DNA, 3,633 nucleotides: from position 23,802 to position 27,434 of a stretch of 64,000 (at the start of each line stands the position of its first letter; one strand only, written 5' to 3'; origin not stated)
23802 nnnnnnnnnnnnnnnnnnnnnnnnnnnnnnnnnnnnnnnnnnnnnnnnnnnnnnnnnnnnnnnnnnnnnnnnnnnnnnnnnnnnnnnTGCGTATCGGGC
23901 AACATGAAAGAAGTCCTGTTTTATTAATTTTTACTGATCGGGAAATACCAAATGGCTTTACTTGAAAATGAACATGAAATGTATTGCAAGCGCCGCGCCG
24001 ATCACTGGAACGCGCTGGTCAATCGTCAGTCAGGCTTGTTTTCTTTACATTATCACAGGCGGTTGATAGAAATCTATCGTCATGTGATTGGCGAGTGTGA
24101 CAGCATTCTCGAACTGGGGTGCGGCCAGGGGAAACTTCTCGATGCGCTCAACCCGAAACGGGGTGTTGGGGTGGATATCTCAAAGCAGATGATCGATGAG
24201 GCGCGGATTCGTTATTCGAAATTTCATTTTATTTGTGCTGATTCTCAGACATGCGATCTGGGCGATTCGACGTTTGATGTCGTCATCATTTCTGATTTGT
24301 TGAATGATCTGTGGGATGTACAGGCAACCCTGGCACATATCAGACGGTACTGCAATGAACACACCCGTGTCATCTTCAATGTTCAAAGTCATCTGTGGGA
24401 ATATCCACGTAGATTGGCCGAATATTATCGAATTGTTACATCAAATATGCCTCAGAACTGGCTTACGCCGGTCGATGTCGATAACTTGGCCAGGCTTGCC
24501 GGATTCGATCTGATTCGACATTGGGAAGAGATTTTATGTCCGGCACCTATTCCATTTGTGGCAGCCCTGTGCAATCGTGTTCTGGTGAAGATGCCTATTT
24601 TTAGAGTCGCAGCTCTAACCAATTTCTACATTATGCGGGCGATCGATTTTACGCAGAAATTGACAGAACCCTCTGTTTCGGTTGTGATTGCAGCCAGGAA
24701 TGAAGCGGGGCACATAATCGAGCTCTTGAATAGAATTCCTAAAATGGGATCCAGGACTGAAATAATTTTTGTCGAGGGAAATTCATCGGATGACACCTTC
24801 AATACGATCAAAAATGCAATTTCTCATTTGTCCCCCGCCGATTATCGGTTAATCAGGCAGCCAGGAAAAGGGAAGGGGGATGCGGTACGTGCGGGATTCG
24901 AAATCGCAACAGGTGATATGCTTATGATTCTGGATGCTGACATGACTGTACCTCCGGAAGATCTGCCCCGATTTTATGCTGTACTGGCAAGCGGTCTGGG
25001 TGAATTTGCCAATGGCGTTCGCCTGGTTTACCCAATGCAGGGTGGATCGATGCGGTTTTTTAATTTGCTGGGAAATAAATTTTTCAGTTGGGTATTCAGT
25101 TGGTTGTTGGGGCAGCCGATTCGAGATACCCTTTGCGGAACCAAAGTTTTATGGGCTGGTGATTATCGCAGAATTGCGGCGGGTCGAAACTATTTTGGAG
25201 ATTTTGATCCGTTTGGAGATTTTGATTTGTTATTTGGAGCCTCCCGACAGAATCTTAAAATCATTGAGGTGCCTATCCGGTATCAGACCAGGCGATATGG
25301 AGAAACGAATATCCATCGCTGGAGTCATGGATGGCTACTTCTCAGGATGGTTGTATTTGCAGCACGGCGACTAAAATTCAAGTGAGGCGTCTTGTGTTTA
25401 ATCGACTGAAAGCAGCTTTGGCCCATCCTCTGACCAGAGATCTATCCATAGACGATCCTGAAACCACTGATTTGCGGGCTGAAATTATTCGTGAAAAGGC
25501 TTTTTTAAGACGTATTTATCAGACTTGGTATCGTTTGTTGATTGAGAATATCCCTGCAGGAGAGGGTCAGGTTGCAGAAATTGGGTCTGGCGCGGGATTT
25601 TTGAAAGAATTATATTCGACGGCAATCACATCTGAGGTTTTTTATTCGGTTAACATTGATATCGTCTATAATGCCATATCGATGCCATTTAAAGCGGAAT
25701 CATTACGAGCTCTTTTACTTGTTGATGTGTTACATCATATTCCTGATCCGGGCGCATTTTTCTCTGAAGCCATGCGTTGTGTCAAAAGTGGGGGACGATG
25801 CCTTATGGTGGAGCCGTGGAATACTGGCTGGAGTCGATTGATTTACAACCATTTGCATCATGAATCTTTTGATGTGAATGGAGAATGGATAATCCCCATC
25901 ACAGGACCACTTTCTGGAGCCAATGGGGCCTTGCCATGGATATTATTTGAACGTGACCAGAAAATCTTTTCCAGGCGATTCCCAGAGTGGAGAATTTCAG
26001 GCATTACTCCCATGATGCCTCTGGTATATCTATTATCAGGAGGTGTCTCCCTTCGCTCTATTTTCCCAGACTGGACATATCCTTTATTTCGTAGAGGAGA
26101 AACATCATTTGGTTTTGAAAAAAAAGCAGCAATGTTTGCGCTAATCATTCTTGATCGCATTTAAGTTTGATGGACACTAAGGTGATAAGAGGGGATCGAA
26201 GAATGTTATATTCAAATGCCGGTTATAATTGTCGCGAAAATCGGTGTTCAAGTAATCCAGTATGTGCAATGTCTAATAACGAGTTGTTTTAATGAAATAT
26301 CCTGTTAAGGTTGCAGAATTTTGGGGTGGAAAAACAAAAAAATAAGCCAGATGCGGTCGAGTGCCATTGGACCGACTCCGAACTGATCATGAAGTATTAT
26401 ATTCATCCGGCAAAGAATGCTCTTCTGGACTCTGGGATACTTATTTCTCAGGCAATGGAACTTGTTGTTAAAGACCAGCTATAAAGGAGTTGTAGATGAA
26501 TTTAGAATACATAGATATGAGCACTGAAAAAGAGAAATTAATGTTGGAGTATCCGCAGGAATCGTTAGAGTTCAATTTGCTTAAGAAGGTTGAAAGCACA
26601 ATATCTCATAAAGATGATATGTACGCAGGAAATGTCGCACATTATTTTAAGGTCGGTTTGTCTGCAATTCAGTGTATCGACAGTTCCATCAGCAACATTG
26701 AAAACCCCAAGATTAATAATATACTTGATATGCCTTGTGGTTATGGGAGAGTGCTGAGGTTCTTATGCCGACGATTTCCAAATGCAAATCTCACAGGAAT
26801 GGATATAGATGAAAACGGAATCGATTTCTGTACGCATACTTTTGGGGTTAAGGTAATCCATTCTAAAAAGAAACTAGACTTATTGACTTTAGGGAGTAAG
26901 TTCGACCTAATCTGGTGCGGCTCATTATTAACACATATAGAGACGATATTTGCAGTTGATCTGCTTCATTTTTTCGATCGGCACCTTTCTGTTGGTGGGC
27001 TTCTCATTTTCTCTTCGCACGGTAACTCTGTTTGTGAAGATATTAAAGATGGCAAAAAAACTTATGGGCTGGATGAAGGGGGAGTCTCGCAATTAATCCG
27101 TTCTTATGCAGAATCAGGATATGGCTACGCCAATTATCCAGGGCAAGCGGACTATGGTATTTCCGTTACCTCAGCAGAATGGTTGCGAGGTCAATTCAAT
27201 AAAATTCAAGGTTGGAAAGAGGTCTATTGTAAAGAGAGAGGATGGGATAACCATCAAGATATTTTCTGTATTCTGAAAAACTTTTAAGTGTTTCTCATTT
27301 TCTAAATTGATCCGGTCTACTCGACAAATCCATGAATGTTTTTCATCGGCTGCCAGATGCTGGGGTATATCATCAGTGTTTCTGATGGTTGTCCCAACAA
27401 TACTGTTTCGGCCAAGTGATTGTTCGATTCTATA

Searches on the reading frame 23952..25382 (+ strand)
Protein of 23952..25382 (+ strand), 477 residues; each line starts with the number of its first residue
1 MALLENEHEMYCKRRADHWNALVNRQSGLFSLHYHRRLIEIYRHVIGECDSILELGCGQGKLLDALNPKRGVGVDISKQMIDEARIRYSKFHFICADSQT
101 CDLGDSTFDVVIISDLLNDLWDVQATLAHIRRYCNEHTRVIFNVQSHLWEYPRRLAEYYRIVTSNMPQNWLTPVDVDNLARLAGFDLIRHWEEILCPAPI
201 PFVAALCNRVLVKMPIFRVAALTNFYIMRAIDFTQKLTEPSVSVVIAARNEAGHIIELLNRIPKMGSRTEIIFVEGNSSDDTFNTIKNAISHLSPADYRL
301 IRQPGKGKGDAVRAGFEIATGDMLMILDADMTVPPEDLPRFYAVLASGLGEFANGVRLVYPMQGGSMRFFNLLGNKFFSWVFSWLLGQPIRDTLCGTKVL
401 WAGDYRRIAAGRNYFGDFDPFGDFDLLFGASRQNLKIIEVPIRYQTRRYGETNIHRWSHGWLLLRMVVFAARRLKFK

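Call 7: search_protein_families(library=pfam, proteins=[window:23952-25382:+], max_evalue=0.001)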
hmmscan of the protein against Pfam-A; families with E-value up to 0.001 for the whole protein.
window:23952-25382:+ (477 aa): 11 families
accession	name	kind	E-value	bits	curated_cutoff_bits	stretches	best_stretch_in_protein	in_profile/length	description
PF00535.33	Glycos_transf_2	-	9.4e-19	68.4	23.3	1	243-365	1-123/168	Glycosyl transferase family 2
PF13649.12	Methyltransf_25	-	1.4e-14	55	27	1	52-135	1-94/97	Methyltransferase domain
PF13489.12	Methyltransf_23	-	3.7e-14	53.2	27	1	50-188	24-162/164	Methyltransferase domain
PF08241.18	Methyltransf_11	-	7.1e-14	52.7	21.2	1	53-139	1-92/95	Methyltransferase domain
PF13847.12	Methyltransf_31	-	7e-13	48.9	27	1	51-156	6-123/145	Methyltransferase domain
PF08242.18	Methyltransf_12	-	1.3e-11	45.5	30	1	53-136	1-94/98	Methyltransferase domain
PF07021.18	MetW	-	8.5e-07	29.2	21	1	43-172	8-139/193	Methionine biosynthesis protein MetW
PF13641.12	Glyco_tranf_2_3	-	1.4e-06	29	27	1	240-345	1-111/230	Glycosyltransferase like family 2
PF10111.15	Glyco_tranf_2_2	-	1.4e-06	28.5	27.3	1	243-338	1-99/276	Glycosyltransferase like family 2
PF05401.17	NodS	-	0.00012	22.4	24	1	37-131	30-130/201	Nodulation protein S (NodS)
PF01209.24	Ubie_methyltran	-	0.00055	19.8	20.1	1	47-135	46-144/233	ubiE/COQ5 methyltransferase family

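Call 46: search_protein_families(library=ncbifam, proteins=[window:23952-25382:+], max_evalue=0.001)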
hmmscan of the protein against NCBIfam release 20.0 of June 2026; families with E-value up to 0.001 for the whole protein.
window:23952-25382:+ (477 aa): 26 families (the best 25 are shown)
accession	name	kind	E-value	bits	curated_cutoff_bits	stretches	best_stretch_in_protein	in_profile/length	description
TIGR04182.1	glyco_TIGR04182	equivalog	1.2e-26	93.8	325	1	242-466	2-213/293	S-layer glycoprotein N-glycosyltransferase AglJ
NF041391.1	DPhHxTase_Halo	equivalog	5.2e-14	51.7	375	1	249-462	4-200/213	dolichyl-phosphate hexose transferase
TIGR04283.1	glyco_like_mftF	equivalog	1.3e-12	47.8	182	1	242-338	1-90/221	TIGR04283 family arsenosugar biosynthesis glycosyltransferase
NF007986.1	PRK10714.1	equivalog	7.4e-12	44.9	529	1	241-346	7-116/316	undecaprenyl-phosphate 4-deoxy-4-formamido-L-arabinose transferase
TIGR02072.1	BioC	equivalog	1.3e-11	44.8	184.95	1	37-144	22-134/244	malonyl-ACP O-methyltransferase BioC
NF045667.1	MTase_DVU1556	equivalog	7.8e-11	41.8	155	1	36-135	12-112/213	DVU_1556 family methyltransferase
NF010496.0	PRK13915.1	equivalog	2.8e-09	36.5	262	1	236-334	27-130/307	glucosyl-3-phosphoglycerate synthase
TIGR02081.1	metW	equivalog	7.4e-09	35.4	189.5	1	43-171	8-138/194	methionine biosynthesis protein MetW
TIGR03937.1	PgaC_IcaA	equivalog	9.4e-09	34.7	422.3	1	235-333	40-138/407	poly-beta-1,6-N-acetyl-D-glucosamine synthase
NF041875.1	EPS_EpsD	equivalog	1.6e-08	34.3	370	1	242-342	1-101/325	exopolysaccharide biosynthesis glycosyltransferase EpsD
NF047588.1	GlcsyltransPgfSStrep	equivalog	1.7e-08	34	500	1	243-348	4-113/308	glycosyltransferase PgfS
NF043040.1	corrin_prot_MT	hypoth_equivalog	5.2e-07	29.3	180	1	40-134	33-139/216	corrinoid protein-associated methyltransferase CpaM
TIGR03965.1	mycofact_glyco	equivalog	1.6e-06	27.3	280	1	239-344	73-178/467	mycofactocin biosynthesis glycosyltransferase MftF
TIGR01934.1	MenG_MenH_UbiE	subfamily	2e-06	27.3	158.35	1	48-140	39-139/223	ubiquinone/menaquinone biosynthesis methyltransferase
NF001244.0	PRK00216.1-5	equivalog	3e-06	26.7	216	1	49-140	49-151/236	bifunctional demethylmenaquinone methyltransferase/2-methoxy-6-polyprenyl-1,4-benzoquinol methylase UbiE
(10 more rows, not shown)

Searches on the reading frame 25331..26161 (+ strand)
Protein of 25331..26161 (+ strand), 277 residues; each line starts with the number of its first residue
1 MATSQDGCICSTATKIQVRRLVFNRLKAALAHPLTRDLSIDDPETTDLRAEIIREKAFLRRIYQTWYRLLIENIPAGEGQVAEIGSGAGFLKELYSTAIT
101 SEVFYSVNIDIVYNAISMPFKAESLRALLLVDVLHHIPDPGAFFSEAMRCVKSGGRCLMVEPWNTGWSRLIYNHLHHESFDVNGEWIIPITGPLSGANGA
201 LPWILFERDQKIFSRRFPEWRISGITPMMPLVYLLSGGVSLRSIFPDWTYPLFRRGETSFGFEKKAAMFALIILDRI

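Call 7: search_protein_families(library=pfam, proteins=[window:25331-26161:+], max_evalue=0.001)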
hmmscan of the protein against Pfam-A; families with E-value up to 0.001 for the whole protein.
window:25331-26161:+ (277 aa): 2 families
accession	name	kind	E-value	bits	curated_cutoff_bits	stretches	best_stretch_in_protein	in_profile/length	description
PF08241.18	Methyltransf_11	-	5.9e-08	33.7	21.2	1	112-158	48-94/95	Methyltransferase domain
PF13489.12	Methyltransf_23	-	2.5e-05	24.5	27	1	76-164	21-121/164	Methyltransferase domain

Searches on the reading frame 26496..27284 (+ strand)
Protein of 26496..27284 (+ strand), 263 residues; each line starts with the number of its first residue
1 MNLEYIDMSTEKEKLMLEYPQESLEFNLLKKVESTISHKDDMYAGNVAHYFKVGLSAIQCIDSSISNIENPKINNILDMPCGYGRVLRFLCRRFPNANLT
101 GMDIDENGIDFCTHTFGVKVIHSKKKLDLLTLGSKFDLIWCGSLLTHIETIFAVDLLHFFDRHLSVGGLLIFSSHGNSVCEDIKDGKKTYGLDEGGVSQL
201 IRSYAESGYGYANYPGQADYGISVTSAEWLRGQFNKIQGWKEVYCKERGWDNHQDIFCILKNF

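Call 7: search_protein_families(library=pfam, proteins=[window:26496-27284:+], max_evalue=0.001)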
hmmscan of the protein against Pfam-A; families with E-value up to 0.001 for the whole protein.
window:26496-27284:+ (263 aa): 6 families
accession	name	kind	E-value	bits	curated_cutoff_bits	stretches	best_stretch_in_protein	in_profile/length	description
PF08242.18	Methyltransf_12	-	4.9e-10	40.5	30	1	77-170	1-98/98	Methyltransferase domain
PF13649.12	Methyltransf_25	-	7e-10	39.9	27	1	76-168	1-97/97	Methyltransferase domain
PF08241.18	Methyltransf_11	-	7.5e-07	30.1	21.2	1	77-172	1-95/95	Methyltransferase domain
PF13489.12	Methyltransf_23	-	9.3e-07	29.2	27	1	70-196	20-124/164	Methyltransferase domain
PF13847.12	Methyltransf_31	-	5e-05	23.5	27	1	74-188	5-127/145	Methyltransferase domain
PF05175.20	MTS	-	0.0005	20.2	23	1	66-119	25-78/170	Methyltransferase small domain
